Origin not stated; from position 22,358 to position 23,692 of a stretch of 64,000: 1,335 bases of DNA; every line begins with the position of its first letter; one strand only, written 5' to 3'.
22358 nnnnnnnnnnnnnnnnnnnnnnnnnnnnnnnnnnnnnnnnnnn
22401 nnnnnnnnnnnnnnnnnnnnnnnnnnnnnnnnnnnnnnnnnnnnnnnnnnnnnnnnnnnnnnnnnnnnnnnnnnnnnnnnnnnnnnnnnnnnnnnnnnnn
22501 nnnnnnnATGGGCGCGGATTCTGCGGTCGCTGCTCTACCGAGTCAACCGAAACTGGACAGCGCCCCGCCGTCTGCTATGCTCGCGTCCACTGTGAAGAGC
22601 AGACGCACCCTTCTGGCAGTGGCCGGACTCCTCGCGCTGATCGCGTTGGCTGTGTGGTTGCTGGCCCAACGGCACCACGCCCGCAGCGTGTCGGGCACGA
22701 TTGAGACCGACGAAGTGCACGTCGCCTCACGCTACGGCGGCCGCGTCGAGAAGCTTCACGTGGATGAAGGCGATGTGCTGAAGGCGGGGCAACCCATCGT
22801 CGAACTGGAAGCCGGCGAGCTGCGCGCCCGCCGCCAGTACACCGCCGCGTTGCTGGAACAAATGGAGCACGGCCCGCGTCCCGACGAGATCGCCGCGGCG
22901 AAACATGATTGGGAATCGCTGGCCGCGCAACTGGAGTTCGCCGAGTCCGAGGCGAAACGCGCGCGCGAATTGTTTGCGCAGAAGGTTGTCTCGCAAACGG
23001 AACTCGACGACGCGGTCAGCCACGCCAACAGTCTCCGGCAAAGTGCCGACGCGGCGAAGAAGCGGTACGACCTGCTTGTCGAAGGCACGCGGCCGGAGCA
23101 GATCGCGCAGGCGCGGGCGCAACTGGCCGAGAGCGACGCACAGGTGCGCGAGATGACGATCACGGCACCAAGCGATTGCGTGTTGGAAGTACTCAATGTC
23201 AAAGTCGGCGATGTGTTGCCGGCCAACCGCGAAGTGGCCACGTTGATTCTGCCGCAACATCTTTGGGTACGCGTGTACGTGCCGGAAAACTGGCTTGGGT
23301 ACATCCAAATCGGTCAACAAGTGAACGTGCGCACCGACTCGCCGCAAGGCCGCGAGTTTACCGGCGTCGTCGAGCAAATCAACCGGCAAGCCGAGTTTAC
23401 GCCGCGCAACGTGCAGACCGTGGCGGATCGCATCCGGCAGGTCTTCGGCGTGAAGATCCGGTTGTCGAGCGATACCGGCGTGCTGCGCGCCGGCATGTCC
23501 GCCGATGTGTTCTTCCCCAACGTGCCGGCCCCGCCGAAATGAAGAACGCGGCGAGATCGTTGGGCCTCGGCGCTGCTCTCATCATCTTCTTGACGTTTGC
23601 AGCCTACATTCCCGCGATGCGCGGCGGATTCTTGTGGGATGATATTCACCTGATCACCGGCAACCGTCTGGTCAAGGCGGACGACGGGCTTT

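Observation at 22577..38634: HlyD adaptor and ABC-2 exporter split apart by four intercalated GT-C-like/TPR membrane proteins, followed by a pseudopilin, a 966-aa surface protein and a fifth paralog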

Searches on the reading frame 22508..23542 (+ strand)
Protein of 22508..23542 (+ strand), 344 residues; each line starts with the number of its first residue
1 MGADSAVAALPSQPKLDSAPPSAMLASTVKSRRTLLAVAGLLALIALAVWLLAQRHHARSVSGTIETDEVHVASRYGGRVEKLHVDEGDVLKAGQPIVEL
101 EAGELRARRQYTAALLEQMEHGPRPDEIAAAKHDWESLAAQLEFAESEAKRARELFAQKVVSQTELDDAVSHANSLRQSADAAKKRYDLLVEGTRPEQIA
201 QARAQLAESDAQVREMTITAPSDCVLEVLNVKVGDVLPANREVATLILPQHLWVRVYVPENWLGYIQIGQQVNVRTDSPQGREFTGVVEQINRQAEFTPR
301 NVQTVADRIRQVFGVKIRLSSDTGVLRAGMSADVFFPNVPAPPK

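Call 4: search_protein_families(library=pfam, proteins=[window:22508-23542:+], max_evalue=0.01)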
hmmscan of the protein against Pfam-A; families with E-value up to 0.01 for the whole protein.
window:22508-23542:+ (344 aa): 5 families
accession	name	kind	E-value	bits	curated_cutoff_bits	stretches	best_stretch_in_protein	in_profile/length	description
PF16576.10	HlyD_D23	-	1.7e-22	80.2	30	1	61-303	8-196/214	Barrel-sandwich domain of CusB or HlyD membrane-fusion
PF13437.12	HlyD_3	-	7.5e-19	68.9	22.2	1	217-302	1-87/106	HlyD family secretion protein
PF00364.28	Biotin_lipoyl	-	2.2e-06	27.9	22.1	1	69-100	42-73/73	Biotin-requiring enzyme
PF13533.13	Biotin_lipoyl_2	-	7.5e-05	22.9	29.8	1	72-101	3-32/32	Biotin-lipoyl like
PF00823.25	PPE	-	0.005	17.3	26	1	118-184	13-83/165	PPE family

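Call 5: search_protein_families(library=ncbifam, proteins=[window:22508-23542:+], max_evalue=0.01)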
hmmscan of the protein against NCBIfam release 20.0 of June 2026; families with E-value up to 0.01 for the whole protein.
window:22508-23542:+ (344 aa): 18 families
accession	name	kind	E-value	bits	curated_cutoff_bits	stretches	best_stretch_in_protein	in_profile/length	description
NF002939.0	PRK03598.1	equivalog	1.6e-52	178.7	393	1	34-336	8-325/332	secretion protein HlyD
TIGR01730.1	RND_mfp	subfamily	9.4e-33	113.5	94.9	3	198-334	117-242/322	efflux RND transporter periplasmic adaptor subunit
TIGR00998.1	8a0101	subfamily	4.5e-27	94.9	390.8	1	35-334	7-332/334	EmrA/EmrK family multidrug efflux transporter periplasmic adaptor subunit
NF007785.0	PRK10476.1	equivalog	3.7e-22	78.6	376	1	30-334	8-338/347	multidrug transporter subunit MdtN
NF011715.0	PRK15136.1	equivalog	2.7e-15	55.9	563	1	28-278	17-278/390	multidrug efflux MFS transporter periplasmic adaptor subunit EmrA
TIGR01843.1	type_I_hlyD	subfamily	1.8e-12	47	208.65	2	197-321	252-374/422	HlyD family type I secretion periplasmic adaptor subunit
TIGR00999.1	8a0102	subfamily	1.4e-09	37.5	319.3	1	128-335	29-200/271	CzcB/NccB family metal efflux transporter periplasmic adaptor subunit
TIGR02971.1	heterocyst_DevB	subfamily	1.4e-08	34.5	129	1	76-107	23-54/327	ABC exporter membrane fusion protein, DevB family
TIGR03794.1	NHLM_micro_HlyD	equivalog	2.4e-05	23.4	156.2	1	28-206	13-191/421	NHLP bacteriocin system secretion protein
NF007850.1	PRK10559.1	equivalog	0.00011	21.4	400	1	194-291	126-222/303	p-hydroxybenzoic acid efflux pump subunit AaeA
TIGR01348.1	PDHac_trf_long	equivalog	0.00036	19.2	552.1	1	64-246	35-191/587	dihydrolipoyllysine-residue acetyltransferase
NF004547.1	PRK05889.1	equivalog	0.00047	20.3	75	0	69-98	39-68/71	biotin/lipoyl-binding carrier protein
TIGR01347.1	sucB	equivalog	0.0011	18.3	378.65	1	64-185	36-148/404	dihydrolipoyllysine-residue succinyltransferase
NF008606.0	PRK11578.1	equivalog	0.0035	16.5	342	1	69-334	61-296/371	macrolide transporter subunit MacA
TIGR01000.1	bacteriocin_acc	subfamily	0.0051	15.7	258.85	0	196-297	297-405/457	bacteriocin secretion accessory protein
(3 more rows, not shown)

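Call 15: find_homologous_proteins(query=window:22577-23542:+, max_evalue=1e-10)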
Query window:22577-23542:+ (321 aa): 4749 proteins with E <= 1e-10 among 8000 candidates; the best 120 are listed.
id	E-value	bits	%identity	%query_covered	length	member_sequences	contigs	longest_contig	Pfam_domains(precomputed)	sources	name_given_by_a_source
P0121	4.6e-203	691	100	100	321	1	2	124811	PF25973.1,PF25881.1,PF00364.29,PF25919.1,PF25917.1,PF25954.1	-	-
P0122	1.4e-162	558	80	100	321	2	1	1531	PF25973.1,PF25876.1,PF25881.1,PF00364.29,PF25919.1,PF25917.1,PF25954.1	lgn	-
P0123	1.9e-154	532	81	91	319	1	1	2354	PF25881.1,PF25917.1,PF25954.1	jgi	jgi:multidrug resistance efflux pump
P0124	3.0e-153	528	78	100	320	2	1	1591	PF25973.1,PF25881.1,PF00364.29,PF25990.1,PF25919.1,PF25917.1,PF25954.1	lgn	-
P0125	7.3e-153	527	76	100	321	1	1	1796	PF25973.1,PF25881.1,PF25990.1,PF25919.1,PF25917.1,PF25954.1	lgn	-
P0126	2.9e-149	515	79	93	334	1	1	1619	PF25973.1,PF25881.1,PF00364.29,PF25919.1,PF25917.1,PF25954.1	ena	-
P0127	4.3e-149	514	74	95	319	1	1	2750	PF25973.1,PF25881.1,PF25919.1,PF25954.1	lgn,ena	-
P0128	2.5e-148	512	77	92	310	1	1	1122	PF25973.1,PF25881.1,PF00364.29,PF25917.1,PF25954.1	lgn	-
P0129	2.0e-147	509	77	87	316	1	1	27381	PF25973.1,PF25881.1,PF00364.29,PF25919.1,PF25917.1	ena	-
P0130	2.1e-147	509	77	87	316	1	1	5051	PF25973.1,PF25881.1,PF00364.29,PF25919.1,PF25917.1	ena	-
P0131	2.6e-147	508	75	98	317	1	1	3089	PF25973.1,PF25881.1,PF00364.29,PF25990.1,PF25917.1,PF25954.1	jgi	jgi:HlyD family secretion protein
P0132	2.2e-146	505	76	95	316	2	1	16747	PF25973.1,PF25881.1,PF00364.29,PF25917.1,PF25954.1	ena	-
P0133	2.9e-145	502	74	98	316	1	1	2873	PF25973.1,PF25876.1,PF25881.1,PF00364.29,PF25919.1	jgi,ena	-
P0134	3.2e-145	501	76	94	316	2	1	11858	PF25973.1,PF25881.1,PF00364.29,PF25919.1,PF25954.1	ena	-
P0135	9.2e-145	500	78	92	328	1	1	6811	PF25973.1,PF25881.1,PF00364.29,PF25919.1,PF25954.1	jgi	jgi:HlyD family secretion protein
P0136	1.7e-144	499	74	98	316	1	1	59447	PF25973.1,PF25881.1,PF00364.29,PF25919.1,PF25954.1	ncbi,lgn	-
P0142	1.6e-142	493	76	92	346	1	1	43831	PF25973.1,PF25881.1,PF00364.29,PF25990.1,PF25919.1,PF25954.1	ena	-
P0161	2.4e-135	469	73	95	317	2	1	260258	PF25973.1,PF25881.1,PF25954.1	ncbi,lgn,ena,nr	ncbi:MAG TPA: efflux RND transporter periplasmic adaptor subunit [Verrucomicrobiae bacterium]|nr:eff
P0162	3.2e-135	469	71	98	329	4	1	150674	PF25973.1,PF25881.1,PF00364.29,PF25990.1,PF25919.1,PF25917.1,PF25954.1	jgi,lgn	-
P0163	3.6e-133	462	74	92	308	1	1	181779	PF25973.1,PF25881.1,PF25917.1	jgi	jgi:HlyD family secretion protein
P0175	1.3e-131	457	73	92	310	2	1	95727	PF25973.1,PF25881.1,PF25990.1,PF25917.1,PF25954.1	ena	-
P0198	1.2e-129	450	69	88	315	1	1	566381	PF25973.1,PF25881.1,PF00364.29,PF25990.1,PF25917.1,PF25954.1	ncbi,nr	ncbi:MAG: hypothetical protein PCFJNLEI_00431 [Verrucomicrobiae bacterium]|nr:hypothetical protein [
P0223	7.5e-125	435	65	98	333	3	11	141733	PF25881.1,PF25954.1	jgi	jgi:multidrug resistance efflux pump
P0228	2.1e-124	433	68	96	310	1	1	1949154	PF25973.1,PF25881.1,PF00364.29,PF25919.1,PF25917.1,PF25954.1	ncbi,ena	-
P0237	1.0e-122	428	69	89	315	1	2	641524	PF25881.1,PF25954.1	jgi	jgi:multidrug resistance efflux pump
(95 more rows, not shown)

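Call 16: find_encoding_contigs(protein=P0129, flank=10000, max_places=2)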
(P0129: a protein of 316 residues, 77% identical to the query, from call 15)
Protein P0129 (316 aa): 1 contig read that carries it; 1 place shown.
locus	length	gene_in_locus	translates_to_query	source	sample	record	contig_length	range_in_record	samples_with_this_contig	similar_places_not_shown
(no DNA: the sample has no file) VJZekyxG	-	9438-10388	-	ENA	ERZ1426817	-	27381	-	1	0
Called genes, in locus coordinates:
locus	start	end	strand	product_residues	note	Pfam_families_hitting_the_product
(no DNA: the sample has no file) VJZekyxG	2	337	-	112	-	?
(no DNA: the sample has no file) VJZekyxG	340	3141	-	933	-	PF08335:GlnD_UR_UTase, PF27444:GlnD_3rd, PF01966:HD (weak), PF01842:ACT (weak), PF13291:ACT_4 (faint), PF22754:bHLH-TF_ACT-like_plant (faint), PF24931:ACT_ACR9_3rd, PF26956:ACT_ACR_D1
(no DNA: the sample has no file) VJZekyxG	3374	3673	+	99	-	-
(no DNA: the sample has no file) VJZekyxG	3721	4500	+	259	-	PF03740:PdxJ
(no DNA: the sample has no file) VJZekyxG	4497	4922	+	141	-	PF01648:ACPS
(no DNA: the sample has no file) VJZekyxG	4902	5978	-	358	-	PF03739:LptF_LptG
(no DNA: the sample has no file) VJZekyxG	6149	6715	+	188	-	PF13580:SIS_2, PF01380:SIS (weak)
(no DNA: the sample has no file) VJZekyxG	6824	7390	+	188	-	PF03588:Leu_Phe_trans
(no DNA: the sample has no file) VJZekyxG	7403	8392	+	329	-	PF02547:Queuosine_synth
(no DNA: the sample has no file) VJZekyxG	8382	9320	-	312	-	PF03741:TerC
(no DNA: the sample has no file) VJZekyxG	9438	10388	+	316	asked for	PF00364:Biotin_lipoyl (faint), PF25917:BSH_RND (weak), PF25919:BSH_CusB (weak), PF25973:BSH_CzcB (weak), PF25881:HH_YBHG (weak)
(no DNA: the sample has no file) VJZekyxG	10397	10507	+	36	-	-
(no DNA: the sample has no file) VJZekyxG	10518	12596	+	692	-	PF00515:TPR_1, PF07719:TPR_2, PF13424:TPR_12, PF13414:TPR_11, PF13432:TPR_16, PF13414:TPR_11, PF13424:TPR_12, PF13424:TPR_12, +41 more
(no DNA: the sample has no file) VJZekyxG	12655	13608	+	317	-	PF00005:ABC_tran, PF13304:AAA_21 (weak)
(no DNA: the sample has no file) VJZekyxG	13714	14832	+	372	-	PF12679:ABC2_membrane_2, PF12698:ABC2_membrane_3, PF01061:ABC2_membrane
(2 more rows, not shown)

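Call 17: find_encoding_contigs(protein=P0136, flank=10000, max_places=2)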
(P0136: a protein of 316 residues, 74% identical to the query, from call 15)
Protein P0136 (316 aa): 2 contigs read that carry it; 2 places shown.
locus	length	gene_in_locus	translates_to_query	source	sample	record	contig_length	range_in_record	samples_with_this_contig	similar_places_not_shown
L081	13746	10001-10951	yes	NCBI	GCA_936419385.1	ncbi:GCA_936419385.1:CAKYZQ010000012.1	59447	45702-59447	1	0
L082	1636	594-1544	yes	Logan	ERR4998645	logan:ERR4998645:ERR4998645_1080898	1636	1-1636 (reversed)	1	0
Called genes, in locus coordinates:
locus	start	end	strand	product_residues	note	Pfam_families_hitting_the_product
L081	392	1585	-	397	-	-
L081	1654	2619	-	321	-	PF00544:Pectate_lyase_4, PF13229:Beta_helix (faint)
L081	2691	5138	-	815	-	PF22842:Pel9A-like_beta_helix, PF00041:fn3 (weak), PF25059:FN3_DSCAM-DSCAML_C (faint), PF24489:Ig_J_second (faint), PF00041:fn3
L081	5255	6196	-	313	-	PF00544:Pectate_lyase_4, PF13229:Beta_helix (faint)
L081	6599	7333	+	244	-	PF03588:Leu_Phe_trans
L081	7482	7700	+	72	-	PF11146:DUF2905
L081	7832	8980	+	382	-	PF02547:Queuosine_synth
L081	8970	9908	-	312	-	PF03741:TerC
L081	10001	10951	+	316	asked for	PF00364:Biotin_lipoyl (faint), PF25919:BSH_CusB (weak), PF25973:BSH_CzcB (faint), PF25881:HH_YBHG, PF25954:Beta-barrel_RND_2 (weak)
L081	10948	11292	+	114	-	-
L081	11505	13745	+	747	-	?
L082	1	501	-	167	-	?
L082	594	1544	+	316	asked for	PF00364:Biotin_lipoyl (faint), PF25919:BSH_CusB (weak), PF25973:BSH_CzcB (faint), PF25881:HH_YBHG, PF25954:Beta-barrel_RND_2 (weak)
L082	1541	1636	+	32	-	?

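Call 18: find_encoding_contigs(protein=P0142, flank=10000, max_places=2)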
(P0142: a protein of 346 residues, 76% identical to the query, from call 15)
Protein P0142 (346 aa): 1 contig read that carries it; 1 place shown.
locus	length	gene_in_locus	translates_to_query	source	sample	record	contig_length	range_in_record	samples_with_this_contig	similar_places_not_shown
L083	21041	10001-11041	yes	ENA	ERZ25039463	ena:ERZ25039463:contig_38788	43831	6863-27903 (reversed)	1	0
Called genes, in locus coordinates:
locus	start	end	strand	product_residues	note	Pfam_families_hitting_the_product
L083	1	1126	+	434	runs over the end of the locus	PF00083:Sugar_tr, PF07690:MFS_1, PF00083:Sugar_tr, PF07690:MFS_1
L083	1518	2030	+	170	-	-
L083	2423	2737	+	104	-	-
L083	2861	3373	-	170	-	-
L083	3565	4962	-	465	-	PF04108:ATG17_like (weak)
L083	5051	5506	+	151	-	-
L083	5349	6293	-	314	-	PF02779:Transket_pyr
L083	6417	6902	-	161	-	PF00456:Transketolase_N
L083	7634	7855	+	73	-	PF03588:Leu_Phe_trans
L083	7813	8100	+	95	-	PF11146:DUF2905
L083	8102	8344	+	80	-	PF02547:Queuosine_synth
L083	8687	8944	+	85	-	PF02547:Queuosine_synth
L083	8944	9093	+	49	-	PF02547:Queuosine_synth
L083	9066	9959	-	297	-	PF03741:TerC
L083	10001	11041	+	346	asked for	PF00364:Biotin_lipoyl (faint), PF25919:BSH_CusB (faint), PF25973:BSH_CzcB (weak), PF25881:HH_YBHG, PF25954:Beta-barrel_RND_2 (weak), PF25990:Beta-barrel_YknX (faint)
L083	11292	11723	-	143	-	PF12802:MarR_2 (weak), PF01381:HTH_3, PF13443:HTH_26, PF13560:HTH_31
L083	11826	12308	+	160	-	-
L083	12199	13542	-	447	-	-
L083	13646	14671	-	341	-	PF00753:Lactamase_B, PF23023:Anti-Pycsar_Apyc1, PF12706:Lactamase_B_2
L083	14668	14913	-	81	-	PF11213:DUF3006, PF16892:CHS5_N (weak)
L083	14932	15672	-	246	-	-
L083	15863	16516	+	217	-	PF03965:Penicillinase_R (weak)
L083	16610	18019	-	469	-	PF16697:Yop-YscD_cpl, PF00498:FHA, PF00069:Pkinase, PF01636:APH (faint), PF03109:ABC1 (faint), PF07714:PK_Tyr_Ser-Thr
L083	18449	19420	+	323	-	PF04227:Indigoidine_A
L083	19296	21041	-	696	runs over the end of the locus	-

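Call 19: find_encoding_contigs(protein=P0163, flank=10000, max_places=2)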
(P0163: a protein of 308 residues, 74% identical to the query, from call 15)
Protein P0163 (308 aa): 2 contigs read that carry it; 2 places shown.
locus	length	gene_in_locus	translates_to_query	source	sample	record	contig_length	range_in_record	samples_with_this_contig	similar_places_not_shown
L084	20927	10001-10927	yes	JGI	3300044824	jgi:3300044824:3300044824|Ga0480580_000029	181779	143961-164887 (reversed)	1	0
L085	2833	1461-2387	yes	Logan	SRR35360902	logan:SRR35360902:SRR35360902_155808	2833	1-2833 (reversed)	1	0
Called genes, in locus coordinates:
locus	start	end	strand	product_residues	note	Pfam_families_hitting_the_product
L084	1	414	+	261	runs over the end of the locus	PF01209:Ubie_methyltran, PF13489:Methyltransf_23, PF13847:Methyltransf_31, PF08241:Methyltransf_11, PF08242:Methyltransf_12, PF13649:Methyltransf_25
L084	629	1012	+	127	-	PF11903:ParD_like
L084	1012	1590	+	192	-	PF13671:AAA_33, PF06414:Zeta_toxin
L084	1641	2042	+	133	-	PF00772:DnaB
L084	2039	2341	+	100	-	-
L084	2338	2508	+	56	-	-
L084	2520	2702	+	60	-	-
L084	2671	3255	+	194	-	-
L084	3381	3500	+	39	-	-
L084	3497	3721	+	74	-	-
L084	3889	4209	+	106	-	-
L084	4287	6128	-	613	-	PF00456:Transketolase_N, PF13292:DXP_synthase_N (faint), PF00676:E1_dh, PF02779:Transket_pyr, PF02780:Transketolase_C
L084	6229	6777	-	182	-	PF03479:PCC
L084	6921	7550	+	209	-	PF03588:Leu_Phe_trans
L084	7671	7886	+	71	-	PF11146:DUF2905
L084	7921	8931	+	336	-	PF02547:Queuosine_synth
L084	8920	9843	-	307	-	PF03741:TerC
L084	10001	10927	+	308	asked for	PF25917:BSH_RND (faint), PF25973:BSH_CzcB (weak), PF25881:HH_YBHG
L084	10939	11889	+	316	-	PF00005:ABC_tran, PF13304:AAA_21 (weak)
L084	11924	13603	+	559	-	PF13231:PMT_2, PF13432:TPR_16, PF00515:TPR_1, PF13414:TPR_11, PF13424:TPR_12, PF14559:TPR_19, PF13414:TPR_11, PF13432:TPR_16, +19 more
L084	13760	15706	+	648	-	PF13424:TPR_12, PF13432:TPR_16, PF13414:TPR_11, PF14559:TPR_19, PF07719:TPR_2, PF13414:TPR_11, PF13424:TPR_12, PF13432:TPR_16, +29 more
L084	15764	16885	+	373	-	PF12679:ABC2_membrane_2, PF12698:ABC2_membrane_3, PF01061:ABC2_membrane, PF12730:ABC2_membrane_4 (weak)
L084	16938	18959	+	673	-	PF13414:TPR_11, PF13424:TPR_12, PF13432:TPR_16, PF13414:TPR_11, PF13432:TPR_16, PF14559:TPR_19, PF13414:TPR_11, PF13424:TPR_12, +29 more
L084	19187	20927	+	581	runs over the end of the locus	PF13231:PMT_2, PF13424:TPR_12, PF13432:TPR_16, PF13424:TPR_12, PF13414:TPR_11, PF13432:TPR_16, PF14559:TPR_19, PF00515:TPR_1, +36 more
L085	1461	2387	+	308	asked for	PF25917:BSH_RND (faint), PF25973:BSH_CzcB (weak), PF25881:HH_YBHG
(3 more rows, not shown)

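Call 22: find_related_loci(query=A2, collection=metagenome_contigs, flank=10000)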
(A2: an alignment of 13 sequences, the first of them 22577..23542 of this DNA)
Query A2 (321 aa) in metagenome_contigs; peptide patterns used: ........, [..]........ (x = any residue, [..] = any of these).
600 stretches matched a pattern (row limit reached: there are more); 592 encode a relative of the query (tblastn E <= 1e-3); the best 80 are kept; 80 distinct loci.
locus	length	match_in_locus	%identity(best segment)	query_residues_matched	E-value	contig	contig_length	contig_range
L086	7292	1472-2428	69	3-321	1e-138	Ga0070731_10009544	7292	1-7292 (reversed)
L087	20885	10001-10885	70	27-321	1e-134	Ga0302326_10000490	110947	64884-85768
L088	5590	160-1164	63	4-321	3e-133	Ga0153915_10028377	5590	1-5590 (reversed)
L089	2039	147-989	70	37-317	1e-135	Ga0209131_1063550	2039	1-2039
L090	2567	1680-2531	68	34-317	9e-133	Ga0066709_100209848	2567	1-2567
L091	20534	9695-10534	69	37-316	6e-125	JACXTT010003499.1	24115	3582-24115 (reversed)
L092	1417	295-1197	63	17-318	3e-133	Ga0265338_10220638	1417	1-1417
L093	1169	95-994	64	18-317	2e-134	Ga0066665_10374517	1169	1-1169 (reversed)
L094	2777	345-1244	63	17-317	1e-126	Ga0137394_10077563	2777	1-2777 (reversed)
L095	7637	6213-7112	64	20-317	3e-121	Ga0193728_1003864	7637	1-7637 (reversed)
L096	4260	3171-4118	62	6-321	4e-122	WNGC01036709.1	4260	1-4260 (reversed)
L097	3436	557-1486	62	9-318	8e-124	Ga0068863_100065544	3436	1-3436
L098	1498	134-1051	62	10-317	2e-130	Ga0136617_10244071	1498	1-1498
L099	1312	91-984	63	19-317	2e-130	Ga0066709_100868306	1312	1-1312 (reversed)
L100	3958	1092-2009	65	12-318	2e-121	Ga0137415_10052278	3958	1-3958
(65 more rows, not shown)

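Call 38: find_encoding_contigs(protein=P0175, flank=10000, max_places=1)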
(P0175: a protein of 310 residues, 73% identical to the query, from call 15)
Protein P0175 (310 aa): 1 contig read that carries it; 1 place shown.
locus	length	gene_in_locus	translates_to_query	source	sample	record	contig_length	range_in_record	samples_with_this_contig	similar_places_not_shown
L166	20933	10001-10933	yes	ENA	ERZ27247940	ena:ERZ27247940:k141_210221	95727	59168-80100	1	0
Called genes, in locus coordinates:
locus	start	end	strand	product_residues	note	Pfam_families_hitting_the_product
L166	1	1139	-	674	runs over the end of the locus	PF00515:TPR_1 (faint), PF07719:TPR_2 (faint), PF13424:TPR_12 (faint), PF13428:TPR_14 (faint), PF12795:MscS_porin (weak), PF13432:TPR_16, PF14559:TPR_19, PF13414:TPR_11 (weak), +2 more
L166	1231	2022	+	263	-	PF13489:Methyltransf_23, PF01209:Ubie_methyltran, PF08241:Methyltransf_11, PF08242:Methyltransf_12, PF13649:Methyltransf_25, PF13847:Methyltransf_31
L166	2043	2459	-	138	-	PF00903:Glyoxalase, PF18029:Glyoxalase_6 (weak), PF22656:At5g48480-like_N (faint)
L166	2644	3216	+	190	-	PF08808:RES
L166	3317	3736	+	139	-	-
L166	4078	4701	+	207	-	PF23545:Zn_ribbon_HMPTM (faint)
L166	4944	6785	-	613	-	PF00456:Transketolase_N, PF13292:DXP_synthase_N (faint), PF00676:E1_dh, PF02779:Transket_pyr, PF02780:Transketolase_C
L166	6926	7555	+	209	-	PF03588:Leu_Phe_trans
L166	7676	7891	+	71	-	PF11146:DUF2905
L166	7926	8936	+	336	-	PF02547:Queuosine_synth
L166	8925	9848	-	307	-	PF03741:TerC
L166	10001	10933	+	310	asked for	PF25917:BSH_RND (weak), PF25973:BSH_CzcB (weak), PF25881:HH_YBHG, PF25954:Beta-barrel_RND_2 (faint), PF25990:Beta-barrel_YknX (faint)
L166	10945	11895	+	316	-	PF00005:ABC_tran, PF13304:AAA_21 (weak)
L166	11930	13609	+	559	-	PF13231:PMT_2, PF13432:TPR_16, PF14559:TPR_19, PF00515:TPR_1, PF13414:TPR_11, PF13424:TPR_12, PF14559:TPR_19, PF13414:TPR_11, +15 more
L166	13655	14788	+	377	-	PF12679:ABC2_membrane_2, PF12698:ABC2_membrane_3, PF01061:ABC2_membrane, PF12730:ABC2_membrane_4 (weak)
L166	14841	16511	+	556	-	PF13231:PMT_2, PF13424:TPR_12, PF13429:TPR_15, PF13414:TPR_11, PF14559:TPR_19, PF00515:TPR_1, PF13414:TPR_11, PF13424:TPR_12, +25 more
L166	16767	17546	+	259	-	PF07963:N_methyl, PF07596:SBP_bac_10 (weak)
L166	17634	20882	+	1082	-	PF19190:BACON_2 (weak), PF00801:PKD, PF18911:PKD_4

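Call 39: find_encoding_contigs(protein=P0223, flank=10000, max_places=2)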
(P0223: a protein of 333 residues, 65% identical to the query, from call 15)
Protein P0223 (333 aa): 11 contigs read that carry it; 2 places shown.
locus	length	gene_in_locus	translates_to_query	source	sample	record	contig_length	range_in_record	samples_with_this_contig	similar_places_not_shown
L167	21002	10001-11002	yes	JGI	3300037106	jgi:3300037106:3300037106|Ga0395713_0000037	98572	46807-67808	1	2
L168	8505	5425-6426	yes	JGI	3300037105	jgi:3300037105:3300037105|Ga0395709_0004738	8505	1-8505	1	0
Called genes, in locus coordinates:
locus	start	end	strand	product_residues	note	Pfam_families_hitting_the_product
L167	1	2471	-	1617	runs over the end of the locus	PF00082:Peptidase_S8, PF18911:PKD_4, PF00801:PKD (weak), PF18911:PKD_4, PF09136:Glucodextran_B, PF00801:PKD (weak), PF18911:PKD_4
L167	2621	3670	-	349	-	PF00044:Gp_dh_N, PF02800:Gp_dh_C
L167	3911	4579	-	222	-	PF13580:SIS_2, PF01380:SIS (weak)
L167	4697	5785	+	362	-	PF03118:RNA_pol_A_CTD (weak), PF04545:Sigma70_r4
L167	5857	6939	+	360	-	PF03739:LptF_LptG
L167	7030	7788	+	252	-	PF03588:Leu_Phe_trans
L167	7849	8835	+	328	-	PF02547:Queuosine_synth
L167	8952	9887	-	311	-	PF03741:TerC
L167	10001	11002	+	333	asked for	PF25881:HH_YBHG, PF25954:Beta-barrel_RND_2 (faint)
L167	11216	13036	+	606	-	PF13414:TPR_11, PF13432:TPR_16, PF00515:TPR_1, PF13424:TPR_12, PF13414:TPR_11, PF14559:TPR_19, PF00515:TPR_1, PF07719:TPR_2, +23 more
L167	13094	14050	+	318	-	PF00005:ABC_tran, PF13304:AAA_21 (weak)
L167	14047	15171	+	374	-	PF12679:ABC2_membrane_2, PF12698:ABC2_membrane_3, PF01061:ABC2_membrane, PF12730:ABC2_membrane_4 (weak)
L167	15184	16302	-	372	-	PF00583:Acetyltransf_1 (faint)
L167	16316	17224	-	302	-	-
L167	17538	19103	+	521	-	PF10092:DUF2330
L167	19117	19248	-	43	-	-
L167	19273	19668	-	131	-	PF01842:ACT, PF13291:ACT_4 (faint), PF19571:ACT_8, PF13840:ACT_7 (faint), PF22629:ACT_AHAS_ss (weak), PF22468:ACT_9 (faint), PF01842:ACT (weak), PF22629:ACT_AHAS_ss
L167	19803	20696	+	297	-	PF00126:HTH_1, PF03466:LysR_substrate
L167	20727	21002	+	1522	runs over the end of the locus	PF00310:GATase_2, PF04898:Glu_syn_central, PF01645:Glu_synthase, PF01493:GXGXG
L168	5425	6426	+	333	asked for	PF25881:HH_YBHG, PF25954:Beta-barrel_RND_2 (faint)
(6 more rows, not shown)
